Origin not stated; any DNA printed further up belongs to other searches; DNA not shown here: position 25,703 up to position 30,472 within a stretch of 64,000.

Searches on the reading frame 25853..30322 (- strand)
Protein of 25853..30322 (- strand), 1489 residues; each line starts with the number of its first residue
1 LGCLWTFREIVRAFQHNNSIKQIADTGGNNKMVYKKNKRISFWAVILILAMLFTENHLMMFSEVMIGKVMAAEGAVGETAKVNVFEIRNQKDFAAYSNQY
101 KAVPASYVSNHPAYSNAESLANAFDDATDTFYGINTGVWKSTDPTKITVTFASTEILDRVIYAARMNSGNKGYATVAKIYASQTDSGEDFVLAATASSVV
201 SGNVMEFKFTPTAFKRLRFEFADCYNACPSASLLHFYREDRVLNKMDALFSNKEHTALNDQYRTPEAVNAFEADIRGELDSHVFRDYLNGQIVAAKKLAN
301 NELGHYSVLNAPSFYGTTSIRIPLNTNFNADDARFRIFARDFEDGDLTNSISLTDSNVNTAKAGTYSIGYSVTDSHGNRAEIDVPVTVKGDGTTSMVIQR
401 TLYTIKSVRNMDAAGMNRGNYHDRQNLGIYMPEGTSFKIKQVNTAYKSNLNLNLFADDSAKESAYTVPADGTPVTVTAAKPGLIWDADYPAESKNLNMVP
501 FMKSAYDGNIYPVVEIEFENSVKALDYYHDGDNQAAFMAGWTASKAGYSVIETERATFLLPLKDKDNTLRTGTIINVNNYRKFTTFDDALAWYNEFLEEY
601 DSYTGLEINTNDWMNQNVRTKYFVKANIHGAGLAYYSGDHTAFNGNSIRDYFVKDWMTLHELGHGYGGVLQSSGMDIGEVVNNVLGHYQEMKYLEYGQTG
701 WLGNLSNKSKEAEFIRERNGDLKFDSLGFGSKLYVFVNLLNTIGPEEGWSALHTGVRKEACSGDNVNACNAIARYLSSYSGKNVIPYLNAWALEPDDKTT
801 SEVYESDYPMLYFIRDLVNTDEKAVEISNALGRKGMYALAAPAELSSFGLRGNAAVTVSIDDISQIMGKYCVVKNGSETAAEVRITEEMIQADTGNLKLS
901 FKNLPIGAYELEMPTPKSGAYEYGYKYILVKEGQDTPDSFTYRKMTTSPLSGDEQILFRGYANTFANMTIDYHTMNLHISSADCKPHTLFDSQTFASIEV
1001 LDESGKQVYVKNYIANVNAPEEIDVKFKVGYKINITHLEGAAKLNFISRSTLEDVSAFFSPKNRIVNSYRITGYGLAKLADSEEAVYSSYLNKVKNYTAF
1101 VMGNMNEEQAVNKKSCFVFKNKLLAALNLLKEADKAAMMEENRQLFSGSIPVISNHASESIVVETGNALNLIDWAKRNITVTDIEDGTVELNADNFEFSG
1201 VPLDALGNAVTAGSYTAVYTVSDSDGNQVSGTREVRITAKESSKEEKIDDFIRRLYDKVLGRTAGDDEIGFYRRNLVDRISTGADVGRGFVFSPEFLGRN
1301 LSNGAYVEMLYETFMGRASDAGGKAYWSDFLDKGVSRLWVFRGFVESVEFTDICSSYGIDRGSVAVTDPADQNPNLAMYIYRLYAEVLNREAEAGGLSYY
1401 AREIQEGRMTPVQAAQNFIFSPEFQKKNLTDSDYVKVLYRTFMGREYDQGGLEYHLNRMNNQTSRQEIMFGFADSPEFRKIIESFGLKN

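Call 65: search_protein_families(library=pfam, proteins=[window:25853-30322:-], max_evalue=0.00001)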
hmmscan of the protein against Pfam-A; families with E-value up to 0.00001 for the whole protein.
window:25853-30322:- (1489 aa): 5 families
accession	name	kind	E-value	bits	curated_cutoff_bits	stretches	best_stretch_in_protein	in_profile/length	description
PF13946.11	DUF4214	-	1.1e-47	160.4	23.2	2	1415-1480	1-70/72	Domain of unknown function (DUF4214)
PF16403.11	Bact_surface_Ig-like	-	3.6e-16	59.4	27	1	316-383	5-66/71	Bacterial surface protein, Ig-like domain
PF03272.18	Mucin_bdg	-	2.3e-13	50.4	27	1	963-1076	8-116/116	Putative mucin or carbohydrate-binding module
PF13402.12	Peptidase_M60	-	1.6e-08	34.9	25.8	1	577-791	43-274/275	Peptidase M60, enhancin and enhancin-like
PF00754.31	F5_F8_type_C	-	2.2e-06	28.2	28.2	1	114-223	8-114/127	F5/8 type C domain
